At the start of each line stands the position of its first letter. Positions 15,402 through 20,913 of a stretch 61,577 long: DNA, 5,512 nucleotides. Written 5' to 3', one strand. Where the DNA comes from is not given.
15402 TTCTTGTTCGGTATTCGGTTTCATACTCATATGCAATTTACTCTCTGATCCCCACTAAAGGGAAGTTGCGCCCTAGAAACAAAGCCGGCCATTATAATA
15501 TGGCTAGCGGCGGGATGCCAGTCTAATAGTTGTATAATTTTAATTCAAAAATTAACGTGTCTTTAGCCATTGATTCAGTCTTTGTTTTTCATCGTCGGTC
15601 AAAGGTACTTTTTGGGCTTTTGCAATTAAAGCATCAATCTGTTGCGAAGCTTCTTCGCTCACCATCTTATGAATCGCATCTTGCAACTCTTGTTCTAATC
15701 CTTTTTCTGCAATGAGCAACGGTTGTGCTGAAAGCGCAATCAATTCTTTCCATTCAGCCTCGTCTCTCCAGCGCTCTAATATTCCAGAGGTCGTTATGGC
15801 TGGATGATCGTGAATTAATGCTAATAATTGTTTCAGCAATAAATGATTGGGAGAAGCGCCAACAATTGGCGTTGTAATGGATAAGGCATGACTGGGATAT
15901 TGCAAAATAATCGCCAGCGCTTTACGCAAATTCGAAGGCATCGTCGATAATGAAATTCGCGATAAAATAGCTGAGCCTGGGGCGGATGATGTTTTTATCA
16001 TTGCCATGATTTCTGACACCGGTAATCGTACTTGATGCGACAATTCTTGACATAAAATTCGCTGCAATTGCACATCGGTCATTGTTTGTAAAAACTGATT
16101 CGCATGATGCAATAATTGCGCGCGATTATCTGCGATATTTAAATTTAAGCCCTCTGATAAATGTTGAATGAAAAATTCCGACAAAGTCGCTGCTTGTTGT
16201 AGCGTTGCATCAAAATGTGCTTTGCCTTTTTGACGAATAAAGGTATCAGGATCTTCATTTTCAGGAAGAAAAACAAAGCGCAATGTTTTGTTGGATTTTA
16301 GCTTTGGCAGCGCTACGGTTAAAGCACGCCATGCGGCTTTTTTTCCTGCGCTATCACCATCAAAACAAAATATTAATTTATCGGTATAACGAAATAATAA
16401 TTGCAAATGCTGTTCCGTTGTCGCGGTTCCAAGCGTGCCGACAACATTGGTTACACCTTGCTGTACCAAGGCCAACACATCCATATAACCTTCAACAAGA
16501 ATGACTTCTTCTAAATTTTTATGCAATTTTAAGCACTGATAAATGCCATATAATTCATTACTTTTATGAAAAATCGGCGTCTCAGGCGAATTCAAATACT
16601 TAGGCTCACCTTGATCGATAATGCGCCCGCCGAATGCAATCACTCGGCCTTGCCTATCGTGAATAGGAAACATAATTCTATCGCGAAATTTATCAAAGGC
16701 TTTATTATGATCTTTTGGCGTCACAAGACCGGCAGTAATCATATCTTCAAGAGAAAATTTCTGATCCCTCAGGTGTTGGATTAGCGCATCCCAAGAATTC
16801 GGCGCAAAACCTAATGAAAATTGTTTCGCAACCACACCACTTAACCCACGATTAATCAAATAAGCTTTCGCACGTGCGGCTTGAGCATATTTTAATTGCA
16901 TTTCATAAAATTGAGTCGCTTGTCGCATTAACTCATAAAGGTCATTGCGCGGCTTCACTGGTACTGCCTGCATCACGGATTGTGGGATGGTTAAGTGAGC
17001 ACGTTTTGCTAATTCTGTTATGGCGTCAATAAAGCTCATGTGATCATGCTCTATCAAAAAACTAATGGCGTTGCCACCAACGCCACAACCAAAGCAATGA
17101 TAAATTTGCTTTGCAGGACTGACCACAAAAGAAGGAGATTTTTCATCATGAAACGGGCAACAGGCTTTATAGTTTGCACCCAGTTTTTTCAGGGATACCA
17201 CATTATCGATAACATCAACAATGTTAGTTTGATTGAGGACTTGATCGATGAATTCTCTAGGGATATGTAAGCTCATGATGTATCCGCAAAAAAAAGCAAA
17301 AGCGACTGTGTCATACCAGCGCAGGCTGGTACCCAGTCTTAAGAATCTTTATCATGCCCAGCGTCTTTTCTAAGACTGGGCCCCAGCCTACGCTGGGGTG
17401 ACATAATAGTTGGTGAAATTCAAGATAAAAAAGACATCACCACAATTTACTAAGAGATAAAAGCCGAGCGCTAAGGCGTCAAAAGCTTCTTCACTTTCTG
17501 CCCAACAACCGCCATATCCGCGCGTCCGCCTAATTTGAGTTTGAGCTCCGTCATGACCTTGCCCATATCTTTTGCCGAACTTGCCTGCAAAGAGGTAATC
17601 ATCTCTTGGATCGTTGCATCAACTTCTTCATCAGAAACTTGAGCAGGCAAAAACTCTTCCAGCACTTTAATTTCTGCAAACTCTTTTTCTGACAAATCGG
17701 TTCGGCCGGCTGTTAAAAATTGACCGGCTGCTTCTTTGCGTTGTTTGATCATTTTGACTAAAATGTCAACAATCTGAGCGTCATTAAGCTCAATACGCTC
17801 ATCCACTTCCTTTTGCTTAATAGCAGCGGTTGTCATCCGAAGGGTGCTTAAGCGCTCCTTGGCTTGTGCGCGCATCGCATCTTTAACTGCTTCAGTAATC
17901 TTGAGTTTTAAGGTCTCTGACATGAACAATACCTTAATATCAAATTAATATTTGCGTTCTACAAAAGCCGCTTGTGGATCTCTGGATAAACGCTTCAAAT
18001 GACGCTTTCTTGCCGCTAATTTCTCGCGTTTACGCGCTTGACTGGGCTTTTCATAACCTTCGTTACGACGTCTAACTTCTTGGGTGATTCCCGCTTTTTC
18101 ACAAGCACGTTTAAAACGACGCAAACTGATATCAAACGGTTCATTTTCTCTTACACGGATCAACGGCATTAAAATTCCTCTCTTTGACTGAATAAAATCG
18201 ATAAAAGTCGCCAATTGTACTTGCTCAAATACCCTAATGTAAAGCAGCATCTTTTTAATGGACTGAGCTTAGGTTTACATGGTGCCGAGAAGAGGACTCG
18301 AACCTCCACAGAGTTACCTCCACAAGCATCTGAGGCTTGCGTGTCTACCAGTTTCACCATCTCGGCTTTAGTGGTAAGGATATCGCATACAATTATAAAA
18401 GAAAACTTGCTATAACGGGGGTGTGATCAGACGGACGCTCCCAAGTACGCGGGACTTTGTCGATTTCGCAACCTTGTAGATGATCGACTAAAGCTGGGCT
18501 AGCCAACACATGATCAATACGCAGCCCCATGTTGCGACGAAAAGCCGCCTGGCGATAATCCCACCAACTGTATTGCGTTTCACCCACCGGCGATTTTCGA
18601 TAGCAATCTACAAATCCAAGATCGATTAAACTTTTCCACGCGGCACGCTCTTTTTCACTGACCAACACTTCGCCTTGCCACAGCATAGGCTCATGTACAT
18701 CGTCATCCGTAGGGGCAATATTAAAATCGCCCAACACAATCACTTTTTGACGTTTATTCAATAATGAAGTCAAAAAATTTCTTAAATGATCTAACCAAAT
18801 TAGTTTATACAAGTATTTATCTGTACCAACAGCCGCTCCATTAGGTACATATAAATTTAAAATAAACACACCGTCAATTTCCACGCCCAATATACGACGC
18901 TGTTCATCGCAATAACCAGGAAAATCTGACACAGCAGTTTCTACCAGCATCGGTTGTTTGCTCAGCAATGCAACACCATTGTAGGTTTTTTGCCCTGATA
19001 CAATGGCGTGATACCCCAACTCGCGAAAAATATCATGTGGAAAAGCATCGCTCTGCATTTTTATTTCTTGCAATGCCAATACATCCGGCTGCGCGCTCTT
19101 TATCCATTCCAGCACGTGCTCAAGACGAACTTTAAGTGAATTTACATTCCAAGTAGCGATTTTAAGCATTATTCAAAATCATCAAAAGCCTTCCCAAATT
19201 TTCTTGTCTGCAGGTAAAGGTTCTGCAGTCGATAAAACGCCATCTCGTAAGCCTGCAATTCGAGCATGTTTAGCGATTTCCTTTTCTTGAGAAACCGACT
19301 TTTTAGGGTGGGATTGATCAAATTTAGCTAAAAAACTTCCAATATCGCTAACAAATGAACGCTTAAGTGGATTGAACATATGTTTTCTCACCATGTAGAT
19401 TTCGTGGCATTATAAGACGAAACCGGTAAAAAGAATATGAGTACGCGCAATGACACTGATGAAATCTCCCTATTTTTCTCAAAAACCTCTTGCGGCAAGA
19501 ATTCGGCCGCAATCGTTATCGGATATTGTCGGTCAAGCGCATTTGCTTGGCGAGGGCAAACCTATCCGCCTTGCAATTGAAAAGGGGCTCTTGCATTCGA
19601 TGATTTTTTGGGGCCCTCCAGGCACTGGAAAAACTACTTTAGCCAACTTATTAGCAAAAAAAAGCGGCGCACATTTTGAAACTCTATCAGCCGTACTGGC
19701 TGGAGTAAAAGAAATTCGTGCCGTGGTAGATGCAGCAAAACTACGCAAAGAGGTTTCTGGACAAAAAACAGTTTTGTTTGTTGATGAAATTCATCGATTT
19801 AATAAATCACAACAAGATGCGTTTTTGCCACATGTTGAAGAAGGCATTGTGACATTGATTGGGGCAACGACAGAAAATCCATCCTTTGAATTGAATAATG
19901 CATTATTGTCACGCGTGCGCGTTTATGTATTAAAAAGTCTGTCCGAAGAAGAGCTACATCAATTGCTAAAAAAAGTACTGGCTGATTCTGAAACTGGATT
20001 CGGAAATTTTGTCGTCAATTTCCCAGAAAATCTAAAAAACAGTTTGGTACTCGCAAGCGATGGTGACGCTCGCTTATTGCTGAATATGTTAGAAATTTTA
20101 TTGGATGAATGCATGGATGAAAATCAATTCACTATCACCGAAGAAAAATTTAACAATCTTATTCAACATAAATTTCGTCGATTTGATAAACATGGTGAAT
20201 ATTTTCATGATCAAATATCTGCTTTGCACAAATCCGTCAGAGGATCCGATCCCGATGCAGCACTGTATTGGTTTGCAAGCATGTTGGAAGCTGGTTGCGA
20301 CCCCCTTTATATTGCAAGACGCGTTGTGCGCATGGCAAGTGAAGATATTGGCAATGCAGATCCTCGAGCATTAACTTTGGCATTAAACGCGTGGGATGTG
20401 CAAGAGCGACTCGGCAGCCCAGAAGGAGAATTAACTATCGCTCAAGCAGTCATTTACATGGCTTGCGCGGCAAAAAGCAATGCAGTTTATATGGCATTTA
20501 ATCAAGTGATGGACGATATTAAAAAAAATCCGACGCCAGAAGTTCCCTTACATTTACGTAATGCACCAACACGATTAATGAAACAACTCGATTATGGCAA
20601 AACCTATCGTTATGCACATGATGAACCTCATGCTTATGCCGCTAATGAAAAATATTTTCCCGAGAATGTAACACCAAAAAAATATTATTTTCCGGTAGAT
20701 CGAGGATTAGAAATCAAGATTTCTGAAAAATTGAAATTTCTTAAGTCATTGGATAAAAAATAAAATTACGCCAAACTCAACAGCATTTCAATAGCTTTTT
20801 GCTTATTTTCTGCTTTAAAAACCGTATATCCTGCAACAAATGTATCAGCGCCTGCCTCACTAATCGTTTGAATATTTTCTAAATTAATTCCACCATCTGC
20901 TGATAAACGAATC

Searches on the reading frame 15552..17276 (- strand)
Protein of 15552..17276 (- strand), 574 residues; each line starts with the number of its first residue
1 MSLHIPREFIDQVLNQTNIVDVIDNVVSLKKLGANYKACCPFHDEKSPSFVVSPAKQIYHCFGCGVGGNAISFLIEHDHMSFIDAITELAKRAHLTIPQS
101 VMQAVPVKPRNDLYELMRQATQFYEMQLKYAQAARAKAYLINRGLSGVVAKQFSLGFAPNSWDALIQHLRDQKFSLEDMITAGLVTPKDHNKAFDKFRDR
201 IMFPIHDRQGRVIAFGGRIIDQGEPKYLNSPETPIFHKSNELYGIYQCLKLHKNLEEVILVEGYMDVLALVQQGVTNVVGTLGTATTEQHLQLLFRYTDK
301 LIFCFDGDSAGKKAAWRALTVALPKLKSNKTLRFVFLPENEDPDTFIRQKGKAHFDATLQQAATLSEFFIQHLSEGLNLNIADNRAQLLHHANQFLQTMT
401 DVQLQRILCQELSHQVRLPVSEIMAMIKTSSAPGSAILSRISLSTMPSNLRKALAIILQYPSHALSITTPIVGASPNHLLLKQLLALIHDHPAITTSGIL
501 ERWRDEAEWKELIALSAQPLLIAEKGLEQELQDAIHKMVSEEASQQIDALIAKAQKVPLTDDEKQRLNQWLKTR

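Call 31: search_protein_families(library=ncbifam, proteins=[window:15552-17276:-], max_evalue=0.00001)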
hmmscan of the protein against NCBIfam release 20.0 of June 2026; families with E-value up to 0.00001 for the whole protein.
window:15552-17276:- (574 aa): 4 families
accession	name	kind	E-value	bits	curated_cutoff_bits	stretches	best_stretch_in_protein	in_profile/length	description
TIGR01391.1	dnaG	equivalog_domain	4.2e-145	483.7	283.6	1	5-415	2-413/414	DNA primase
TIGR00646.1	MG010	hypoth_equivalog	2.4e-08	33.8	260.65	1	164-316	29-172/218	DNA primase-like protein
NF006382.0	PRK08624.1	equivalog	1.5e-06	27.3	440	0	194-296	177-287/373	hypothetical protein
NF003108.1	PRK04031.1-1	equivalog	3.5e-06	26.5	300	0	256-312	164-218/419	DNA primase DnaG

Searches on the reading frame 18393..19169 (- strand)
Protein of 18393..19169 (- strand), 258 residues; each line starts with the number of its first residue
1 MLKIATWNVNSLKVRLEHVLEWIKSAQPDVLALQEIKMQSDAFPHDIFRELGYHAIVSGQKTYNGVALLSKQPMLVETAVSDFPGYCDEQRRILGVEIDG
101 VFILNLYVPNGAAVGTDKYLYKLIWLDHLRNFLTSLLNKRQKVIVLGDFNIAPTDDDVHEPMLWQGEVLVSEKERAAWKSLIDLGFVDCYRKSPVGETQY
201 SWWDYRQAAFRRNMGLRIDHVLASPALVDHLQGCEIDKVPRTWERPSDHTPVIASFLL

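Call 31: search_protein_families(library=ncbifam, proteins=[window:18393-19169:-], max_evalue=0.00001)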
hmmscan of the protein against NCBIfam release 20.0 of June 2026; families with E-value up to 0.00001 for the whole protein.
window:18393-19169:- (258 aa): 4 families
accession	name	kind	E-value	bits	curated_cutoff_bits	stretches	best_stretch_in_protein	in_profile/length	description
TIGR00195.1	exoDNase_III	equivalog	4.3e-82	275.6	182.55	1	2-256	1-254/254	exodeoxyribonuclease III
TIGR00633.1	xth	equivalog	3e-76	256.3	99.05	1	2-256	1-254/255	exodeoxyribonuclease III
NF008733.0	PRK11756.1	equivalog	7.2e-56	189.4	280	1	3-256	2-267/269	exodeoxyribonuclease III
NF010489.0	PRK13911.1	equivalog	2e-31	109.6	503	1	3-239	2-236/250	exodeoxyribonuclease III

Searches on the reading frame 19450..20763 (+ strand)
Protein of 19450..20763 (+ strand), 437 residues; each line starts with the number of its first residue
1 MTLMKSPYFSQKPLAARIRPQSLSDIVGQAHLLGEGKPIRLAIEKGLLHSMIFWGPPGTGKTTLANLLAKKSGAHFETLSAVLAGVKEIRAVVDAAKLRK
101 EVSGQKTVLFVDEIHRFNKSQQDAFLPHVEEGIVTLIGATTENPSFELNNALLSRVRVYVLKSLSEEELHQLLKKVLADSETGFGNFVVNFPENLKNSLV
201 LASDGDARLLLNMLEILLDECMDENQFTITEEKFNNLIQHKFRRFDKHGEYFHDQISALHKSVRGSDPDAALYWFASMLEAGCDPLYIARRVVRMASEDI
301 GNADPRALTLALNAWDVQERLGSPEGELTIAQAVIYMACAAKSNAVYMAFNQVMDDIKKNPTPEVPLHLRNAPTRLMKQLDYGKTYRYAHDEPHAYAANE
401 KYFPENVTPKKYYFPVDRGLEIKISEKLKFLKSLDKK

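Call 31: search_protein_families(library=ncbifam, proteins=[window:19450-20763:+], max_evalue=0.00001)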
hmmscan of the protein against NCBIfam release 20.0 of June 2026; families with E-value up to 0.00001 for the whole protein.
window:19450-20763:+ (437 aa): 46 families (the best 25 are shown)
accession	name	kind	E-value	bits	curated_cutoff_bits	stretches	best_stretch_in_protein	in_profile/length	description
NF009881.0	PRK13341.1-2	equivalog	2.1e-136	455.7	651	1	8-428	12-431/736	AAA family ATPase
NF009883.0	PRK13341.1-4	equivalog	6.7e-123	411.1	668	1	11-427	18-433/729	AAA family ATPase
NF009882.0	PRK13341.1-3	equivalog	1.6e-103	347.2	1197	1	11-422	17-427/734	AAA family ATPase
NF009880.0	PRK13341.1-1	equivalog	2.7e-87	293.6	891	1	10-431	4-405/599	AAA family ATPase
NF011289.0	PRK14700.1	equivalog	3.1e-73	246.6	570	1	126-434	1-297/300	recombination factor protein RarA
TIGR02397.1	dnaX_nterm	equivalog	2.3e-18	66.6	250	2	82-184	95-196/355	DNA polymerase III subunit gamma/tau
NF000868.0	PRK00080.1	equivalog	1.7e-15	56.8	282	1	14-136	15-133/330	Holliday junction branch migration DNA helicase RuvB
NF004046.1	PRK05563.1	equivalog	2.7e-15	56.3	400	2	18-70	9-59/567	DNA polymerase III subunit gamma/tau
NF011523.0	PRK14962.1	equivalog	5e-15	55.2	576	2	17-71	7-59/474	DNA polymerase III subunits gamma and tau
NF011524.0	PRK14963.1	equivalog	7.1e-14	51.8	601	1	16-179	6-190/647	DNA polymerase III subunits gamma and tau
NF011522.0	PRK14961.1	equivalog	1.4e-13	50.5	562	1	13-71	5-61/363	DNA polymerase III subunits gamma and tau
NF004549.0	PRK05896.1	equivalog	1.7e-13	50.2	578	1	81-179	96-193/642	DNA polymerase III subunits gamma and tau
NF011526.0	PRK14965.1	equivalog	8.5e-13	48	670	1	14-70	6-60/578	DNA polymerase III subunits gamma and tau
NF011514.0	PRK14953.1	equivalog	1.7e-12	47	536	0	12-71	4-61/488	DNA polymerase III subunits gamma and tau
NF005942.0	PRK07994.1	equivalog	2.4e-12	46.7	613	1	13-70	5-60/655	DNA polymerase III subunit gamma/tau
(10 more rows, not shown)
